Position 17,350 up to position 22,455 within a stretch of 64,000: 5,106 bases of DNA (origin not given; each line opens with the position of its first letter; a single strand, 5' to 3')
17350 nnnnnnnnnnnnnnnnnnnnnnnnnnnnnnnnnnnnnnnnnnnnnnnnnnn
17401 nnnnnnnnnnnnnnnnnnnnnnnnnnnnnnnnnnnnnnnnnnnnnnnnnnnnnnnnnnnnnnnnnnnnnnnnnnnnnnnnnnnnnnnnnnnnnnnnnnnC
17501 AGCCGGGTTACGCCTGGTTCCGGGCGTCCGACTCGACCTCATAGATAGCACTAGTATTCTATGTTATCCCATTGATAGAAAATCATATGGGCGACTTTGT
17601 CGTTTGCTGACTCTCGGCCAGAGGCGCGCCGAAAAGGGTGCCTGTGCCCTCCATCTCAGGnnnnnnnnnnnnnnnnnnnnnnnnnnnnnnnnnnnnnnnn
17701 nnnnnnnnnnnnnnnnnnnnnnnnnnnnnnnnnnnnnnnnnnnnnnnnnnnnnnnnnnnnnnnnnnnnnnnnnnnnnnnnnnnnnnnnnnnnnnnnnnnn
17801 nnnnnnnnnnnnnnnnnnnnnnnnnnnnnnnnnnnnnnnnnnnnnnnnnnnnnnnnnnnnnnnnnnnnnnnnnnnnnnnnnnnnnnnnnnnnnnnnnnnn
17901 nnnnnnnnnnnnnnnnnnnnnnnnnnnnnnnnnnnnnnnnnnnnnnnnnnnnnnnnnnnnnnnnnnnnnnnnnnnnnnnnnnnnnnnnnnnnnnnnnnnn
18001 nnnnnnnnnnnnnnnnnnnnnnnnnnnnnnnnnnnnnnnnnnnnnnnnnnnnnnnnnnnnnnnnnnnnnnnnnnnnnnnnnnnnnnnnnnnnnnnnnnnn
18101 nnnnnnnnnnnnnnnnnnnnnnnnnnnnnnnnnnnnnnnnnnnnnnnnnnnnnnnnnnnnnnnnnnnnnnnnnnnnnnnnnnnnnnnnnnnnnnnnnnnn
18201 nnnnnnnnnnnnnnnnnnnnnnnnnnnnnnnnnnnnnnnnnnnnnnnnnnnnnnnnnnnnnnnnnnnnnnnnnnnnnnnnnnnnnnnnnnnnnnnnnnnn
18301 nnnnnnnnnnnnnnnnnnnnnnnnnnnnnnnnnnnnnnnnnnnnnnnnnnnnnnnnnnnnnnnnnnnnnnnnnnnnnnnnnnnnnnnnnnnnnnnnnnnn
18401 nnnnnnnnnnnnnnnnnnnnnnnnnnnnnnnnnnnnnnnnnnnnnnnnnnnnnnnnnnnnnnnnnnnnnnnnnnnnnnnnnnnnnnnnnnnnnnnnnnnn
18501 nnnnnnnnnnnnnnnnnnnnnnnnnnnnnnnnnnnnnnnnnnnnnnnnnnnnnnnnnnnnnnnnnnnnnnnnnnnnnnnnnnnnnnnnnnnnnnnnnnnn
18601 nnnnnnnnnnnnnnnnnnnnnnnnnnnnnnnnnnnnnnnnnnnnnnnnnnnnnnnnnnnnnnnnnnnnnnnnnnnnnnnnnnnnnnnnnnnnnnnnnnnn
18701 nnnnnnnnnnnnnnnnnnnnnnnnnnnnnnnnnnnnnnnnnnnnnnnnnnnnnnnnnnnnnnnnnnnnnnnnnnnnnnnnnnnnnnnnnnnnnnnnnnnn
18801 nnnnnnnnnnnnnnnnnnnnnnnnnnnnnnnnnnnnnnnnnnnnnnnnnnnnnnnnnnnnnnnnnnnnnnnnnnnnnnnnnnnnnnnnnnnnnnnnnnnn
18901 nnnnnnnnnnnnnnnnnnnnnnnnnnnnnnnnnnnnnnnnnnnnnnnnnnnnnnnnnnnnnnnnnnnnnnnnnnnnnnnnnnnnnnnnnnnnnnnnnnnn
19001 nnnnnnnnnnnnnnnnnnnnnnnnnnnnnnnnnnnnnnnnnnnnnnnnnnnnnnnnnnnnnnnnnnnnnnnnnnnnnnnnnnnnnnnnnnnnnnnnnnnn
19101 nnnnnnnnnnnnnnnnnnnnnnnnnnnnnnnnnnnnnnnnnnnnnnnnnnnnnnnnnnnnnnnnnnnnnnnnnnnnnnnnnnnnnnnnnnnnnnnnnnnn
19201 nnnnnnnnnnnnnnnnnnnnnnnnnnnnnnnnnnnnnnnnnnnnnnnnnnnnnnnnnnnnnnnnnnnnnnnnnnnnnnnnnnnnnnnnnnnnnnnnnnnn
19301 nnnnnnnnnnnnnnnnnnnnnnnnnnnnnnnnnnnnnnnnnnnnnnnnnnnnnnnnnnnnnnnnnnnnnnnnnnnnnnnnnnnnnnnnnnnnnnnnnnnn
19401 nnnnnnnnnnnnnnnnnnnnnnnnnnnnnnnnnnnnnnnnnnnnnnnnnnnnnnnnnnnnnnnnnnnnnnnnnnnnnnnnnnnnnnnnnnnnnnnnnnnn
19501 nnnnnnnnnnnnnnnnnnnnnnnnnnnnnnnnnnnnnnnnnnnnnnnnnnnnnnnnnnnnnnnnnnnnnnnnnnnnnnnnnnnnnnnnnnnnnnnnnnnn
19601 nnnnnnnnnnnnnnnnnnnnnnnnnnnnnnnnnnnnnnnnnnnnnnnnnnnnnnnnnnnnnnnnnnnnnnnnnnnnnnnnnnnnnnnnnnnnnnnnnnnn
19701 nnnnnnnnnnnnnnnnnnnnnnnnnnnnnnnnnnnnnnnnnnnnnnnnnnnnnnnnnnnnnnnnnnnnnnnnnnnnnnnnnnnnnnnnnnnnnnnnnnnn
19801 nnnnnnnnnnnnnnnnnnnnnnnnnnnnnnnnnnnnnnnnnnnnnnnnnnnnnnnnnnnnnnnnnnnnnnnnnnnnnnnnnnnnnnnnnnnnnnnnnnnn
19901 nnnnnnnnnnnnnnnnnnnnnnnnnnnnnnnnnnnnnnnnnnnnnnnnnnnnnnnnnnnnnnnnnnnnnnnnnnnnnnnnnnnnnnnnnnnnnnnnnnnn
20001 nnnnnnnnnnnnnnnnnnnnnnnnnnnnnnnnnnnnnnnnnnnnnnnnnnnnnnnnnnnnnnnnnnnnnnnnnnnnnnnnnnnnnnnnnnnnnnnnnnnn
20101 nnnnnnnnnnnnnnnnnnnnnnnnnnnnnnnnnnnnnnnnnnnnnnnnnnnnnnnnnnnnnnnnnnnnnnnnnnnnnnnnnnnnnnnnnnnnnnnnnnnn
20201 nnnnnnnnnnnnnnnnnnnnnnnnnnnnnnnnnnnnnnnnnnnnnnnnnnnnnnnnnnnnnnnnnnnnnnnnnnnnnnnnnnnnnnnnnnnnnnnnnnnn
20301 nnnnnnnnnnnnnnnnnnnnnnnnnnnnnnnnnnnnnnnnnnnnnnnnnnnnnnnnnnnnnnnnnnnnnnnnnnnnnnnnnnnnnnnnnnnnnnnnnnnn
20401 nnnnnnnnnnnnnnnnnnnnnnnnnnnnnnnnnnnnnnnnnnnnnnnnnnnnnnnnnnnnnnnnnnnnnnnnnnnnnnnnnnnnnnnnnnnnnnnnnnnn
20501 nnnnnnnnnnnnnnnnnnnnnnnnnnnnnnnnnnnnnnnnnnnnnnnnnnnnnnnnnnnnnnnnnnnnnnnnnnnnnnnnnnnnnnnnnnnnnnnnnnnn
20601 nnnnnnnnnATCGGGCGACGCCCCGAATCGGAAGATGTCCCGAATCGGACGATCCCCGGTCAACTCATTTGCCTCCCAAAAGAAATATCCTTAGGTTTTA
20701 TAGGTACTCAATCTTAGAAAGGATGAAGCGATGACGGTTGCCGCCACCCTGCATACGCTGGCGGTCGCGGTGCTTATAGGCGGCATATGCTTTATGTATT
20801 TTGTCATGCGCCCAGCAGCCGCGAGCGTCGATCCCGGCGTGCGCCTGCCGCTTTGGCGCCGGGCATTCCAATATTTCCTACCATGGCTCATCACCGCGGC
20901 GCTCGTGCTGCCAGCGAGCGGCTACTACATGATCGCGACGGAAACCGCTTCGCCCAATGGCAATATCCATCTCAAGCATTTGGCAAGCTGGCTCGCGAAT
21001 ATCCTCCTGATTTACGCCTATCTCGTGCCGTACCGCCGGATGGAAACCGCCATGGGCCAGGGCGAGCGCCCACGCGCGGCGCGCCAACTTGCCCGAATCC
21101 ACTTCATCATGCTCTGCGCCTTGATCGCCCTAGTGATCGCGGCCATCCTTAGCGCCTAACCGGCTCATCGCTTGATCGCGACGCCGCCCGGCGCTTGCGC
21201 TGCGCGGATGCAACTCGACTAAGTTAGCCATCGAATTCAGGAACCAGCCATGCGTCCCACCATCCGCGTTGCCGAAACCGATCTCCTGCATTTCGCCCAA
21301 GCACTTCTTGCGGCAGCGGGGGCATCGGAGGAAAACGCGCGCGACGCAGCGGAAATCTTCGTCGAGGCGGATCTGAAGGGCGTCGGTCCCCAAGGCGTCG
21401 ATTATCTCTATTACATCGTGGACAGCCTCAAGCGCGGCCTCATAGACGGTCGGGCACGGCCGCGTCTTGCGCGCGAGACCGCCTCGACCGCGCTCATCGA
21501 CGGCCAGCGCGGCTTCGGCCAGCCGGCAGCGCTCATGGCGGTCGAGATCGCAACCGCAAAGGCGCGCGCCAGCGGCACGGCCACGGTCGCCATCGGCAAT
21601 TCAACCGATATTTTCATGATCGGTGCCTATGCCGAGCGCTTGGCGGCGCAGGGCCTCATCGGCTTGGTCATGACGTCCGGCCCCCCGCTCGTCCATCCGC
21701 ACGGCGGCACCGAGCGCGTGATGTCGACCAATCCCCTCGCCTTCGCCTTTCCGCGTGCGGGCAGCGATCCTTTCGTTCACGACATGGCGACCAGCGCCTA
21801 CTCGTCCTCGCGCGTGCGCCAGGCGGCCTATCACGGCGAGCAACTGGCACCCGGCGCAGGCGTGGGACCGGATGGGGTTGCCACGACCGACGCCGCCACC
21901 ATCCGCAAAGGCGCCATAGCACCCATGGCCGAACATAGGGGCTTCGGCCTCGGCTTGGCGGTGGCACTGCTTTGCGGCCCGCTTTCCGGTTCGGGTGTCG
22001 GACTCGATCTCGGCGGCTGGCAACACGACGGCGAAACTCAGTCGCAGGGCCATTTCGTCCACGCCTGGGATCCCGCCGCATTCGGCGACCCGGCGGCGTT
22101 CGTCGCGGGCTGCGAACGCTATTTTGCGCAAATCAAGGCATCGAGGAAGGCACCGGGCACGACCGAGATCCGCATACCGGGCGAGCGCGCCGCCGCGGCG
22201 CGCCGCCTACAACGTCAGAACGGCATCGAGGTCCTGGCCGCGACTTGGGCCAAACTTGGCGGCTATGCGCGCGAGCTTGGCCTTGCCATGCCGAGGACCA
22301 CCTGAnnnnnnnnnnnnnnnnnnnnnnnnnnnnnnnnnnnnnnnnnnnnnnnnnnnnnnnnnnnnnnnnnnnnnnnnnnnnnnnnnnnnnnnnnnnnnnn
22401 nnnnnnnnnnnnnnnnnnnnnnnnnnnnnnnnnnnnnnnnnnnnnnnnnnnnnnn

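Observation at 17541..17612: About 70-nt AT-rich rare-codon patch inside dnaE2 that preserves a conserved peptide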

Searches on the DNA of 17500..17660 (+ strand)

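Call 33: search_dna_similar(query=window:17500-17660:+, collection=plasmids, mode=distant, max_rows=15, max_evalue=0.01)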
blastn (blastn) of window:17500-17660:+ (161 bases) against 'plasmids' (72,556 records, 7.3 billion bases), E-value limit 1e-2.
No match.

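Call 34: search_dna_similar(query=window:17535-17615:+, collection=phages, mode=distant, max_rows=10, max_evalue=1)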
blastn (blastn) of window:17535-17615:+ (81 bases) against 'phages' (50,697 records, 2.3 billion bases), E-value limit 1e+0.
Records with a match: 1; places in all: 1; records where one place covers at least 80% of the query: 0.
Best place of each record, by identity: 80-90% 1.
By first word of the organism name: Caldibacillus 1.
By host as written in the record: Caldibacillus debilis GB1 1.
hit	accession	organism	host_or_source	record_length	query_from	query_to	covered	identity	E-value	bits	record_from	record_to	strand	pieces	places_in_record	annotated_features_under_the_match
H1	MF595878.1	Caldibacillus phage CBP1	Caldibacillus debilis GB1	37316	29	73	56%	80.0%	7e-1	37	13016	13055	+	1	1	hypothetical protein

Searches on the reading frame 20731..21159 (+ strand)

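Call 8: search_protein_families(library=pfam, proteins=[window:20731-21159:+])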
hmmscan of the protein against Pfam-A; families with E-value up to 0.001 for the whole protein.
window:20731-21159:+ (142 aa): 2 families
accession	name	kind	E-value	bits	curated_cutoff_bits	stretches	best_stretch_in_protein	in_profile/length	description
PF05425.18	CopD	-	5.8e-05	23.9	32.1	1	44-136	2-103/105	Copper resistance protein D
PF10027.14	DUF2269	-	0.00084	19.9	28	0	4-99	3-90/150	Predicted integral membrane protein (DUF2269)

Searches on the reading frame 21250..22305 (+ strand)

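Call 8: search_protein_families(library=pfam, proteins=[window:21250-22305:+])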
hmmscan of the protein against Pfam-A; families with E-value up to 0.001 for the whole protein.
window:21250-22305:+ (351 aa): 1 family
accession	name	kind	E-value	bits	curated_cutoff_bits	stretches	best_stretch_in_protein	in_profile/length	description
PF02615.19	Ldh_2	-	1.4e-99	333.8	38.8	1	9-336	3-332/333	Malate/L-lactate dehydrogenase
